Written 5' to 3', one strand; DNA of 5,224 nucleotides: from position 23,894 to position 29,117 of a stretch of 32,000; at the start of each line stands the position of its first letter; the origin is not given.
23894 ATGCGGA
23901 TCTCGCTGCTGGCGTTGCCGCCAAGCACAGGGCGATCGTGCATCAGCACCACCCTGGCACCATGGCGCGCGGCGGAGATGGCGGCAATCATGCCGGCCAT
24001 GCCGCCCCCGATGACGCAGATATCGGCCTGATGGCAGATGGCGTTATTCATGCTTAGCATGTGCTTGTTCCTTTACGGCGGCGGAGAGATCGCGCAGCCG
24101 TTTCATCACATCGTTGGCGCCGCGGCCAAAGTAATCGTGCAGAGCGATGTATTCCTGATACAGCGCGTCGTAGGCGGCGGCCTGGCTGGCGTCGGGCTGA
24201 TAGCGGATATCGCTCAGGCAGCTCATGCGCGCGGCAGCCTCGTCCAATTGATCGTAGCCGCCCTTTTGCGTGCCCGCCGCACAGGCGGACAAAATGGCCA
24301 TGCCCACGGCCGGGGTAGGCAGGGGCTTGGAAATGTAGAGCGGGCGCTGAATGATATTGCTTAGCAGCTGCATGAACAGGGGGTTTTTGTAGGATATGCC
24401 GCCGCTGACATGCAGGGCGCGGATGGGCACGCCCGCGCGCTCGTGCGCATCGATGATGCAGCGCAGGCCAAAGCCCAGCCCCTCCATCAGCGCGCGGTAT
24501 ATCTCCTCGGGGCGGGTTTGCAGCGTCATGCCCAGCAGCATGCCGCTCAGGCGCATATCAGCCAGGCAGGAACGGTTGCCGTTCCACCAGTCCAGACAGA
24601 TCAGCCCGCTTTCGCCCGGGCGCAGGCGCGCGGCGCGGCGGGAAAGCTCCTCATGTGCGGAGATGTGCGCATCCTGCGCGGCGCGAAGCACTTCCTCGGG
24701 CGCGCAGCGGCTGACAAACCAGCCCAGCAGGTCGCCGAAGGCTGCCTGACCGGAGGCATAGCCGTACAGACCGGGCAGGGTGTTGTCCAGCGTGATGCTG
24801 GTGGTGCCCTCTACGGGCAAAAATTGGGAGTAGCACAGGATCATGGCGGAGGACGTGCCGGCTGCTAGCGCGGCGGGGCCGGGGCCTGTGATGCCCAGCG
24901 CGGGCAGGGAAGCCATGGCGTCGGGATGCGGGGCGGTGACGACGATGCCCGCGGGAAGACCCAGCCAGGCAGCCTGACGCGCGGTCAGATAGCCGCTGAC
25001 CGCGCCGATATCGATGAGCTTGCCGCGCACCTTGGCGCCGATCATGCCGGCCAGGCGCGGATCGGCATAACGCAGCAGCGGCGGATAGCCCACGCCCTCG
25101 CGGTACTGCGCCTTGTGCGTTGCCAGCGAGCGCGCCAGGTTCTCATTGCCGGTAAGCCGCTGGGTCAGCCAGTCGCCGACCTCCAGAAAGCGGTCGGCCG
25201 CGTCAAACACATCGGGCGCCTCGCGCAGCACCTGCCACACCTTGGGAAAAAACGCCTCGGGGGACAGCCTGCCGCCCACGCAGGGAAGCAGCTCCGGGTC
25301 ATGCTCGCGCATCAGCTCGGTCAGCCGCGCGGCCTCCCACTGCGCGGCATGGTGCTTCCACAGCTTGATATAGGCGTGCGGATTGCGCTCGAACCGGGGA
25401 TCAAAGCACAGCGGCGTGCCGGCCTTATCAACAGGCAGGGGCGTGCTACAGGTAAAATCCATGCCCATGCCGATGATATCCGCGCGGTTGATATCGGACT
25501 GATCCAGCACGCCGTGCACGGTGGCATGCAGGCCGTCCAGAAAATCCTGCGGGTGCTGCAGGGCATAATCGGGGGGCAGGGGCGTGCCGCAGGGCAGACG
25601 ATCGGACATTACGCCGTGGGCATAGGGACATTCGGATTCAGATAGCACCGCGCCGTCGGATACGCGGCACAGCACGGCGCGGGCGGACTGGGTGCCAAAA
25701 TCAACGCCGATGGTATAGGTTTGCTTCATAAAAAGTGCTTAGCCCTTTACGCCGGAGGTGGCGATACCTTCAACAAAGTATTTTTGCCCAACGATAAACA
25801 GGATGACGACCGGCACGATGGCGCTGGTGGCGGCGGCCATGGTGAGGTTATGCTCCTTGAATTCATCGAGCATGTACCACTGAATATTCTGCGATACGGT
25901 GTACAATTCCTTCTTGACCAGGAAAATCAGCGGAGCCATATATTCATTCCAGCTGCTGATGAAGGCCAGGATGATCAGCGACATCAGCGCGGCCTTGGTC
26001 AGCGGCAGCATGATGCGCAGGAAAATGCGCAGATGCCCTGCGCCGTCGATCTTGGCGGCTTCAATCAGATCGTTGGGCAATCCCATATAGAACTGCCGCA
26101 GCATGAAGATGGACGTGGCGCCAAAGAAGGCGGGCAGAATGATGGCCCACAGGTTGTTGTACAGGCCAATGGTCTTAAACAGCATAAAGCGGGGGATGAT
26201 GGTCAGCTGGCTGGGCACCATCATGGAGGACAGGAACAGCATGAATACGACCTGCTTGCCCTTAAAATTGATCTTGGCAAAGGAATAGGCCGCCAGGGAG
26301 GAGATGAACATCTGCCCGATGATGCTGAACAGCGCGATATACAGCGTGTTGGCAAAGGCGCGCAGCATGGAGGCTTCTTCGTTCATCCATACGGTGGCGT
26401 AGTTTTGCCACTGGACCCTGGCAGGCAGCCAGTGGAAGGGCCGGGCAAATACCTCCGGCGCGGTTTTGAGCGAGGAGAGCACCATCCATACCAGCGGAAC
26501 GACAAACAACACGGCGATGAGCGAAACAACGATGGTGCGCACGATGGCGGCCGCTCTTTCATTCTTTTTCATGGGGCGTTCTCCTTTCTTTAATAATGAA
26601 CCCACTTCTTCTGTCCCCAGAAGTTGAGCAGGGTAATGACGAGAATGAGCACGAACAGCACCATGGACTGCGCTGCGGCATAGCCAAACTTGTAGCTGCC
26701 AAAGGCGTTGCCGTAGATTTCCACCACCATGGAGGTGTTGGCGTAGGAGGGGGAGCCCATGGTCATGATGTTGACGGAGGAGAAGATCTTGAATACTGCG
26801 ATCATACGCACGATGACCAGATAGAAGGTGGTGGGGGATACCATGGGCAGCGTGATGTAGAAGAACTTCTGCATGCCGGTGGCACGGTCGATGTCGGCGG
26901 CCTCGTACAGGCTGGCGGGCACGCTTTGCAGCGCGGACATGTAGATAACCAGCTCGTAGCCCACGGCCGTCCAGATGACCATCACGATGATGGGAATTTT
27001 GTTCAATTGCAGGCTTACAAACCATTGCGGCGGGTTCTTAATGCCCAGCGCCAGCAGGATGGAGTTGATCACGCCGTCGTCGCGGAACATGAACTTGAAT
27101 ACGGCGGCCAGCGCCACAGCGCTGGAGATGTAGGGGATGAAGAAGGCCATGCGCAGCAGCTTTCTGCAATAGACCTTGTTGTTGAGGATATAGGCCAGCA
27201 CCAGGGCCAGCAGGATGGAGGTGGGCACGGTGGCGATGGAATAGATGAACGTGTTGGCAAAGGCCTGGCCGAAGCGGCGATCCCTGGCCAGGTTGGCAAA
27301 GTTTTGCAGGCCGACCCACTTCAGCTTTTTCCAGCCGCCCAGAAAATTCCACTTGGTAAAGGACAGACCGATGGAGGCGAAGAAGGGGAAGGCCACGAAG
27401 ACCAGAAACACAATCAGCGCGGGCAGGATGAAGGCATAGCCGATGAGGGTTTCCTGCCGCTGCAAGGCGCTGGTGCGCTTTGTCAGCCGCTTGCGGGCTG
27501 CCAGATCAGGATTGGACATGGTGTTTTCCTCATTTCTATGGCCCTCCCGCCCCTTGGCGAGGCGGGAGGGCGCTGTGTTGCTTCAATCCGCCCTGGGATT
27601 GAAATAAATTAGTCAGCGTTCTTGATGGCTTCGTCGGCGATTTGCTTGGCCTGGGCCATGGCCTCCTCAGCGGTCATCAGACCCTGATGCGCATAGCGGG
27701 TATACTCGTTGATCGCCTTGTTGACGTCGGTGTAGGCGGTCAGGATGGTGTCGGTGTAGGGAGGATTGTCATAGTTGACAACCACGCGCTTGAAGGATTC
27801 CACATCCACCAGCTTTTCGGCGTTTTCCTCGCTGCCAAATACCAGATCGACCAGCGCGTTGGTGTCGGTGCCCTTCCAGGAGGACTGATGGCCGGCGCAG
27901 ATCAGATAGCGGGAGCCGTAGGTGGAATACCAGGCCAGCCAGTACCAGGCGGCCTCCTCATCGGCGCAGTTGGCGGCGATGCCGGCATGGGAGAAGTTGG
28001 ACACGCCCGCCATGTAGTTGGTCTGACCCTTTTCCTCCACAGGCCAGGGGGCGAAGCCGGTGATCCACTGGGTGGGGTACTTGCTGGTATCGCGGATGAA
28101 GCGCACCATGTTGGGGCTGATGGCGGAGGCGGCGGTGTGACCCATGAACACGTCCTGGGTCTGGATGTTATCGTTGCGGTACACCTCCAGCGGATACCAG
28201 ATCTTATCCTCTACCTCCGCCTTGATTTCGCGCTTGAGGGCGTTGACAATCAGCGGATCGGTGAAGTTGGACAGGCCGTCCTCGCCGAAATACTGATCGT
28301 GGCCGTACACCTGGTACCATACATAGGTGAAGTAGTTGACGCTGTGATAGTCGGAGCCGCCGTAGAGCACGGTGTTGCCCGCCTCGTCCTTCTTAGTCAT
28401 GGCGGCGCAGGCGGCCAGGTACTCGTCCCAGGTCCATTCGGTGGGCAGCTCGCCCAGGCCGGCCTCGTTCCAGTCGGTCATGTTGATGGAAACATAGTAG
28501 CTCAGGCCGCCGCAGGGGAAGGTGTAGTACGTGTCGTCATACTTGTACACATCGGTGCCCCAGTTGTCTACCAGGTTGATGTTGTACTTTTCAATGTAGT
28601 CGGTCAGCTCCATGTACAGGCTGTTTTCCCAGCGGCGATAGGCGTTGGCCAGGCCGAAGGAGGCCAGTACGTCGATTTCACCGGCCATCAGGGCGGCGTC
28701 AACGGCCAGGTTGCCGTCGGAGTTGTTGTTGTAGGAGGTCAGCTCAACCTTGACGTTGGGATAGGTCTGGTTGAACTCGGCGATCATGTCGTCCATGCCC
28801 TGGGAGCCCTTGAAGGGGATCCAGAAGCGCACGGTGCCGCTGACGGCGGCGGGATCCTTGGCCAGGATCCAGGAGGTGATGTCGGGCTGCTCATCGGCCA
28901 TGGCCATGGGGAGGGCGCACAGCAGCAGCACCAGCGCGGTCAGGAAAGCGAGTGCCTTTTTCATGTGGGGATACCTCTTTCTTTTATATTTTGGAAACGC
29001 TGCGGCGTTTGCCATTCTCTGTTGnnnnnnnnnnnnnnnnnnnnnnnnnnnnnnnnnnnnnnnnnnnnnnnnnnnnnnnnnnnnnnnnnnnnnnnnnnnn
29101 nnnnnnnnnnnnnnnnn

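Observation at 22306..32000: LacI-linked operon with three paralogous cytoplasmic flavoproteins, a sugar ABC importer and a pentulokinase-like kinase, but no hydrolase or isomerase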

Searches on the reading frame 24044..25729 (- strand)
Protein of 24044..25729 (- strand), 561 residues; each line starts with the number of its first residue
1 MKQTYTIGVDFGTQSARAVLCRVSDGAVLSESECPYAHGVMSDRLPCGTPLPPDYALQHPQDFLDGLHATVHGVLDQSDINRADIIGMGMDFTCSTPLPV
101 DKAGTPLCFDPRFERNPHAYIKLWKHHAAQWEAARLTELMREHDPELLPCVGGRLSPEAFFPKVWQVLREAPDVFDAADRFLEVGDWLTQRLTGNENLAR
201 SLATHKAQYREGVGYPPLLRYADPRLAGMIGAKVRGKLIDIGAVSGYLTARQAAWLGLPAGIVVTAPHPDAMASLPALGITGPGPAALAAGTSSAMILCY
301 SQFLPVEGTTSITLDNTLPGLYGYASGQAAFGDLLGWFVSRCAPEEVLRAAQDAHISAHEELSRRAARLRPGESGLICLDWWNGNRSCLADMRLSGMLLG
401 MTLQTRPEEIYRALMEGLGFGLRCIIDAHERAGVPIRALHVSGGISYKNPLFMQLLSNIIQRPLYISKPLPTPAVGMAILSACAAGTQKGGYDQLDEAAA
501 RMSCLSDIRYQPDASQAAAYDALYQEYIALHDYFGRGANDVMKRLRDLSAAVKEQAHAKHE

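Call 7: search_protein_families(library=pfam, proteins=[window:24044-25729:-], max_evalue=0.01)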
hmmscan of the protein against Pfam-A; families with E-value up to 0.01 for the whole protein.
window:24044-25729:- (561 aa): 2 families
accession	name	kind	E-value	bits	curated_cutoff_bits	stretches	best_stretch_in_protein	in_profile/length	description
PF02782.22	FGGY_C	-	4.4e-35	121.7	27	1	287-485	2-198/198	FGGY family of carbohydrate kinases, C-terminal domain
PF00370.27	FGGY_N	-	4.5e-10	40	28.8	1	5-273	1-241/245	FGGY family of carbohydrate kinases, N-terminal domain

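Call 8: search_protein_families(library=ncbifam, proteins=[window:24044-25729:-], max_evalue=0.01)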
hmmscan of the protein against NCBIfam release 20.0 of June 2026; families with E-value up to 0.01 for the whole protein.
window:24044-25729:- (561 aa): 10 families
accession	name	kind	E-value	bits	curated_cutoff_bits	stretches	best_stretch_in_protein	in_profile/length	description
NF003154.0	PRK04123.1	equivalog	1.3e-156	522.6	428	1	2-549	2-552/554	ribulokinase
TIGR01234.1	L-ribulokinase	equivalog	4.8e-151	504.1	583.25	1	5-538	2-533/536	ribulokinase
TIGR01315.1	5C_CHO_kinase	subfamily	5.2e-43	147.6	408.7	1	6-530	2-533/541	FGGY family pentulose kinase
TIGR01312.1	XylB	equivalog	3.2e-31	108.4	380.25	1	7-530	1-479/481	xylulokinase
TIGR01314.1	gntK_FGGY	equivalog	1.5e-17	63.3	648.55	1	5-530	1-489/505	gluconokinase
NF008187.0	PRK10939.1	equivalog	1.1e-14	54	528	1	131-530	110-499/521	autoinducer-2 kinase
TIGR01311.1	glycerol_kin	equivalog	2.5e-14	52.5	590.35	1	391-493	356-458/496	glycerol kinase GlpK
NF011601.0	PRK15027.1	equivalog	4.2e-12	45.2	912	1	150-529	118-481/484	xylulokinase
NF000756.0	PRK00047.1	subfamily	1.6e-11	43.2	498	1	390-517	357-478/502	glycerol kinase GlpK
TIGR02628.1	fuculo_kin_coli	equivalog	7.8e-09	35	470.9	1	159-503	133-456/465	L-fuculokinase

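Call 35: search_solved_structures(query=window:24044-25729:-, max_evalue=1e-10)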
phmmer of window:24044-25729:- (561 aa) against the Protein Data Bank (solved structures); distinct sequences matched with E-value up to 1e-10: 3.
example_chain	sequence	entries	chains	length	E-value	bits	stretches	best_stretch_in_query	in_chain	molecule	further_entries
3qdk_A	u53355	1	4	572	1.6e-156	525.6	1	4-550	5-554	Ribulokinase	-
3gg4_A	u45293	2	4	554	1.4e-33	119.7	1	4-533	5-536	glycerol kinase | xylulose kinase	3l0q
3ifr_A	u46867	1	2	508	1.6e-24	89.8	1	138-531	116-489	Carbohydrate kinase, FGGY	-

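Call 48: search_solved_structures(query=window:24044-25729:-, max_evalue=1e-100, show_alignments=1)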
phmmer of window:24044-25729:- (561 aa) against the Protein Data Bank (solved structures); distinct sequences matched with E-value up to 1e-100: 1.
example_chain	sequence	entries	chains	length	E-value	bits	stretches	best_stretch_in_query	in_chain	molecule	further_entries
3qdk_A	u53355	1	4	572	1.6e-156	525.6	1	4-550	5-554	Ribulokinase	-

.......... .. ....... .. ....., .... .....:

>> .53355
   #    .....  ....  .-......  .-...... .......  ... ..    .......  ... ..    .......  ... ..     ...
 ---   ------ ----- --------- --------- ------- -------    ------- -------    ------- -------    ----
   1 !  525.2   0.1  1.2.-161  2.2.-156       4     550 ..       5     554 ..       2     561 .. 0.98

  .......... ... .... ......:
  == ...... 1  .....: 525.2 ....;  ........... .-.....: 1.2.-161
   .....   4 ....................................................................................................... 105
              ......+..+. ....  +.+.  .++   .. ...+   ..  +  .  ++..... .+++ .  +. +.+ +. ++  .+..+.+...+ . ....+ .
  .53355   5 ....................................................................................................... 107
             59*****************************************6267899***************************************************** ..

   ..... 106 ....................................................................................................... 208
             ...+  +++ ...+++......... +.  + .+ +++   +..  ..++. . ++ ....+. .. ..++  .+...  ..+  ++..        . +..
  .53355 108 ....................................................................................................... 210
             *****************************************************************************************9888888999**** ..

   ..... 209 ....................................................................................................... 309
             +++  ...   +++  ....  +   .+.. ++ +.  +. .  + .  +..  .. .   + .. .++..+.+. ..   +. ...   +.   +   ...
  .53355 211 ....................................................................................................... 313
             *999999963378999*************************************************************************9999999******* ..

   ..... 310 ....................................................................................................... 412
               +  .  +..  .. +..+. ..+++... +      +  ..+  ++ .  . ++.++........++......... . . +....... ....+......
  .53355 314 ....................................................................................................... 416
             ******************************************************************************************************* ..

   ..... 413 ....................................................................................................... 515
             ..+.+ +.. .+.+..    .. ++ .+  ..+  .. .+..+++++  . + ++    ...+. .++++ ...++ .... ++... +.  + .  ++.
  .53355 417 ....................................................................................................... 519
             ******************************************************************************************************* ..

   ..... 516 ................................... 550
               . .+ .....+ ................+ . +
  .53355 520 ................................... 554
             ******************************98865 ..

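Call 55: find_related_loci(query=A2, collection=metagenome_contigs, flank=10000)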
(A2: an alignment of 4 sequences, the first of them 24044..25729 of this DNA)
Query A2 (561 aa) in metagenome_contigs; peptide patterns used: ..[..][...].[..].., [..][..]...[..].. (x = any residue, [..] = any of these).
598 stretches matched a pattern (row limit reached: there are more); 579 encode a relative of the query (tblastn E <= 1e-3); the best 80 are kept; 80 distinct loci.
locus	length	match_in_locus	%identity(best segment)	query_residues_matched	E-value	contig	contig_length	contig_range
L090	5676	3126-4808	99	1-561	0e+0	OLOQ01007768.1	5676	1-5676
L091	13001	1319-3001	99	1-561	0e+0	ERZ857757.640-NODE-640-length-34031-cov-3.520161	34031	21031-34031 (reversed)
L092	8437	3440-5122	99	1-561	0e+0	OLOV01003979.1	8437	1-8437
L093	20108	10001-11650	53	1-554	0e+0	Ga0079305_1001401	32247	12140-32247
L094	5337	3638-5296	46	1-555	1e-171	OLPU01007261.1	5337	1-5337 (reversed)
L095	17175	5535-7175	45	1-545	2e-166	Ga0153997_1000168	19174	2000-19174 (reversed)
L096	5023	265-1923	45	1-549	1e-169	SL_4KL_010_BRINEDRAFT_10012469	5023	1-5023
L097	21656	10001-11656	46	1-549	1e-164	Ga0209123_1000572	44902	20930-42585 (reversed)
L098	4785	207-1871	44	1-553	2e-168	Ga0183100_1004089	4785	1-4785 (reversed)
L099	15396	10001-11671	44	1-555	2e-162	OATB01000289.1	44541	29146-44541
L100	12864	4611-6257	46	5-555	5e-162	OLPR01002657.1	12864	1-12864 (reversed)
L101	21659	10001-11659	46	3-553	2e-161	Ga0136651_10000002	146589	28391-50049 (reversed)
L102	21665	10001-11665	44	5-556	4e-160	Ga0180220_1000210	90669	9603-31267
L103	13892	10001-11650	44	5-552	9e-160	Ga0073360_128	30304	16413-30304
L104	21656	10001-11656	43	1-549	4e-159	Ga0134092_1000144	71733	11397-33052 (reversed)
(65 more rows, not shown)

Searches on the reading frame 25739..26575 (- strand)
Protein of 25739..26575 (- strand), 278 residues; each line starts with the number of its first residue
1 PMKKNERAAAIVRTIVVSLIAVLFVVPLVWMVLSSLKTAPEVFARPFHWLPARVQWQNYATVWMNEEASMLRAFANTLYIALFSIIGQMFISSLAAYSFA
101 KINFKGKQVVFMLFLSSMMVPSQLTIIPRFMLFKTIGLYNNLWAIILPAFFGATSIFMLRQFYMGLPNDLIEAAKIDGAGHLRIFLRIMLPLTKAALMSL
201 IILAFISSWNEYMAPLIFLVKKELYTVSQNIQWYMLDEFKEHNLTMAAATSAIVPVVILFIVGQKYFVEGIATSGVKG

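Call 7: search_protein_families(library=pfam, proteins=[window:25739-26575:-], max_evalue=0.01)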
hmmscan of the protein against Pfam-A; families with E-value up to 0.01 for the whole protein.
window:25739-26575:- (278 aa): 1 family
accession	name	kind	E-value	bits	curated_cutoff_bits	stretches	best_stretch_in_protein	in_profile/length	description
PF00528.27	BPD_transp_1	-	7.5e-20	71.9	26.4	1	91-270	4-181/184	Binding-protein-dependent transport system inner membrane component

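Call 8: search_protein_families(library=ncbifam, proteins=[window:25739-26575:-], max_evalue=0.01)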
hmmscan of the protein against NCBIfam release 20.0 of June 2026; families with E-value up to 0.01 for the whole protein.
window:25739-26575:- (278 aa): 19 families
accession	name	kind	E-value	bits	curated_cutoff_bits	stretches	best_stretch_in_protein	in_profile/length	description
NF040932.1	ABC_arch_GlcU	equivalog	5.3e-41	141.1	340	1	11-276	3-269/272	glucose ABC transporter permease GlcU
NF008210.0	PRK10973.1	equivalog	9.7e-40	137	297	1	7-274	6-279/281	sn-glycerol-3-phosphate ABC transporter permease UgpE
NF008231.0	PRK10998.1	equivalog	2.1e-25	89.9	261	1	17-278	21-296/296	maltose ABC transporter permease MalG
NF007047.0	PRK09500.1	equivalog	5e-13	49.3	326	1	11-211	5-199/257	spermidine/putrescine ABC transporter permease PotC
TIGR01581.1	Mo_ABC_porter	hypoth_equivalog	5.5e-11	42.4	210.3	1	69-260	18-223/225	ABC transporter permease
NF011624.0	PRK15050.1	equivalog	4e-10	39.3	247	2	165-258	186-274/297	2-aminoethylphosphonate ABC transporter permease subunit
NF040839.1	tungstate_WtpB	equivalog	2.3e-09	37.3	340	1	66-260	38-239/251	tungstate ABC transporter permease WtpB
NF040931.1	ABC_arch_GlcT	equivalog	5.3e-07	29.6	360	1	127-262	130-264/278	glucose ABC transporter permease GlcT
TIGR02141.1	modB_ABC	equivalog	3.2e-06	26.9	182.6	1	77-261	3-201/208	molybdate ABC transporter permease subunit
NF008232.0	PRK10999.1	equivalog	3.2e-06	26.2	392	1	165-217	400-450/520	maltose ABC transporter permease MalF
TIGR03262.1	PhnU2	equivalog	5.5e-06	25.3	593.25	1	22-218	16-211/546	putative 2-aminoethylphosphonate ABC transporter permease subunit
NF007852.0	PRK10561.1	equivalog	7.9e-06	25.9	335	1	164-268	182-288/295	sn-glycerol-3-phosphate ABC transporter permease UgpA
NF006939.0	PRK09421.1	equivalog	1e-05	25.1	262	1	167-256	120-207/230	molybdate ABC transporter permease subunit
TIGR02139.1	permease_CysT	equivalog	0.00011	22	246.1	0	52-261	32-251/265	sulfate ABC transporter permease subunit CysT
TIGR00969.1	3a0106s02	subfamily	0.00025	20.6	240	0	55-261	46-262/272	sulfate ABC transporter permease subunit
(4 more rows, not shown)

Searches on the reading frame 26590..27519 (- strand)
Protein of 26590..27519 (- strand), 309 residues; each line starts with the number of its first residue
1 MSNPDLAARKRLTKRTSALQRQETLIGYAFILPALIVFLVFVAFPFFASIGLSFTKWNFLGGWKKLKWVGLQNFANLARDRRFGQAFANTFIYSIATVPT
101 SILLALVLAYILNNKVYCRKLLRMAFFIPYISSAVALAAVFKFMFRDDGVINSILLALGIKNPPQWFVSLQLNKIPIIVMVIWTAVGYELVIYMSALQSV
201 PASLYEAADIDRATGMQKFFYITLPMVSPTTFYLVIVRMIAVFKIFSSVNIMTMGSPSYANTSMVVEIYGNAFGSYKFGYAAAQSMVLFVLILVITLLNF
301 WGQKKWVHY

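Call 7: search_protein_families(library=pfam, proteins=[window:26590-27519:-], max_evalue=0.01)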
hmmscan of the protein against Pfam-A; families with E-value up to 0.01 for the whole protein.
window:26590-27519:- (309 aa): 1 family
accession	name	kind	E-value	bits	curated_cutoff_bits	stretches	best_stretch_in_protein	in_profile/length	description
PF00528.27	BPD_transp_1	-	3.5e-14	53.4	26.4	1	102-299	2-175/184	Binding-protein-dependent transport system inner membrane component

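Call 8: search_protein_families(library=ncbifam, proteins=[window:26590-27519:-], max_evalue=0.01)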
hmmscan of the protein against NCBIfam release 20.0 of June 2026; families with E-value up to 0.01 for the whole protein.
window:26590-27519:- (309 aa): 10 families
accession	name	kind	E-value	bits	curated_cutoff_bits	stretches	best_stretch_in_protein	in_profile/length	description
NF007852.0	PRK10561.1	equivalog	1.5e-35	123.5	335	1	23-307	10-292/295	sn-glycerol-3-phosphate ABC transporter permease UgpA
NF008232.0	PRK10999.1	equivalog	1.3e-25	90.2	392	1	68-300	264-512/520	maltose ABC transporter permease MalF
NF040931.1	ABC_arch_GlcT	equivalog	3e-21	76.3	360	1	31-308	2-277/278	glucose ABC transporter permease GlcT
TIGR03262.1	PhnU2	equivalog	1.1e-15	57.3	593.25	1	30-305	6-259/546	putative 2-aminoethylphosphonate ABC transporter permease subunit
NF007044.0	PRK09497.1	equivalog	2.8e-07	30.3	348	1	38-305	19-276/285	spermidine/putrescine ABC transporter permease PotB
TIGR00969.1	3a0106s02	subfamily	7e-07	29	240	1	69-297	45-264/272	sulfate ABC transporter permease subunit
TIGR02140.1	permease_CysW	equivalog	1.4e-06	28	329.1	1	70-297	32-249/261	sulfate ABC transporter permease subunit CysW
TIGR01581.1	Mo_ABC_porter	hypoth_equivalog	0.00023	20.7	210.3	1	79-295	15-222/225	ABC transporter permease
NF008231.0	PRK10998.1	equivalog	0.0018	17.9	261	0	127-298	130-280/296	maltose ABC transporter permease MalG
NF040932.1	ABC_arch_GlcU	equivalog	0.0062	16.2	340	0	181-298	142-257/272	glucose ABC transporter permease GlcU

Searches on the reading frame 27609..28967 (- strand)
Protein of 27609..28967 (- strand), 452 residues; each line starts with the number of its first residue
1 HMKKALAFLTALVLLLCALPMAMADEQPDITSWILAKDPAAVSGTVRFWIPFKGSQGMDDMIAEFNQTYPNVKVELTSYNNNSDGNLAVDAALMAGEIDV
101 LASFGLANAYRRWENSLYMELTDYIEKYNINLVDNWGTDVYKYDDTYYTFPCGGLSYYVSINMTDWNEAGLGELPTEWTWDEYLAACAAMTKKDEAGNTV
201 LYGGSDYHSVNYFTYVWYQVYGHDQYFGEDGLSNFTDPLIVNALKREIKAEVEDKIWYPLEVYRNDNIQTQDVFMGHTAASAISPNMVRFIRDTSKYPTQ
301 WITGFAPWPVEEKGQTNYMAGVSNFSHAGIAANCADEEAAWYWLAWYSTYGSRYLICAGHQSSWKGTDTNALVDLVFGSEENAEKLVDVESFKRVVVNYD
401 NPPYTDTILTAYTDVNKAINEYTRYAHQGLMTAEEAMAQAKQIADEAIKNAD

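Call 7: search_protein_families(library=pfam, proteins=[window:27609-28967:-], max_evalue=0.01)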
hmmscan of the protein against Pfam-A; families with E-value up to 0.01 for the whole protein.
window:27609-28967:- (452 aa): 1 family
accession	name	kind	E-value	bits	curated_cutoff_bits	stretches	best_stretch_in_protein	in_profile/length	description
PF01547.30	SBP_bac_1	-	1.7e-20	74.7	26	1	57-349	9-302/307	Bacterial extracellular solute-binding protein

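Call 8: search_protein_families(library=ncbifam, proteins=[window:27609-28967:-], max_evalue=0.01)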
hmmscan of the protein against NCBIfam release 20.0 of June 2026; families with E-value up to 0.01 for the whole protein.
window:27609-28967:- (452 aa): 0 families

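Call 34: search_solved_structures(query=window:27609-28967:-, max_evalue=0.01)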
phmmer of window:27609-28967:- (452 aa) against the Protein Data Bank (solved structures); distinct sequences matched with E-value up to 0.01: 3.
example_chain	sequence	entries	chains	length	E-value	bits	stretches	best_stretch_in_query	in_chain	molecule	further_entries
5f7v_A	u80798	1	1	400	2.3e-06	30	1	48-259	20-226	Lmo0181 protein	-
7vfq_A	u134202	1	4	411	0.00031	23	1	48-158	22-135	Extracellular solute-binding protein, family 1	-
7vfr_A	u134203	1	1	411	0.002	20.4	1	48-158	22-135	Extracellular solute-binding protein, family 1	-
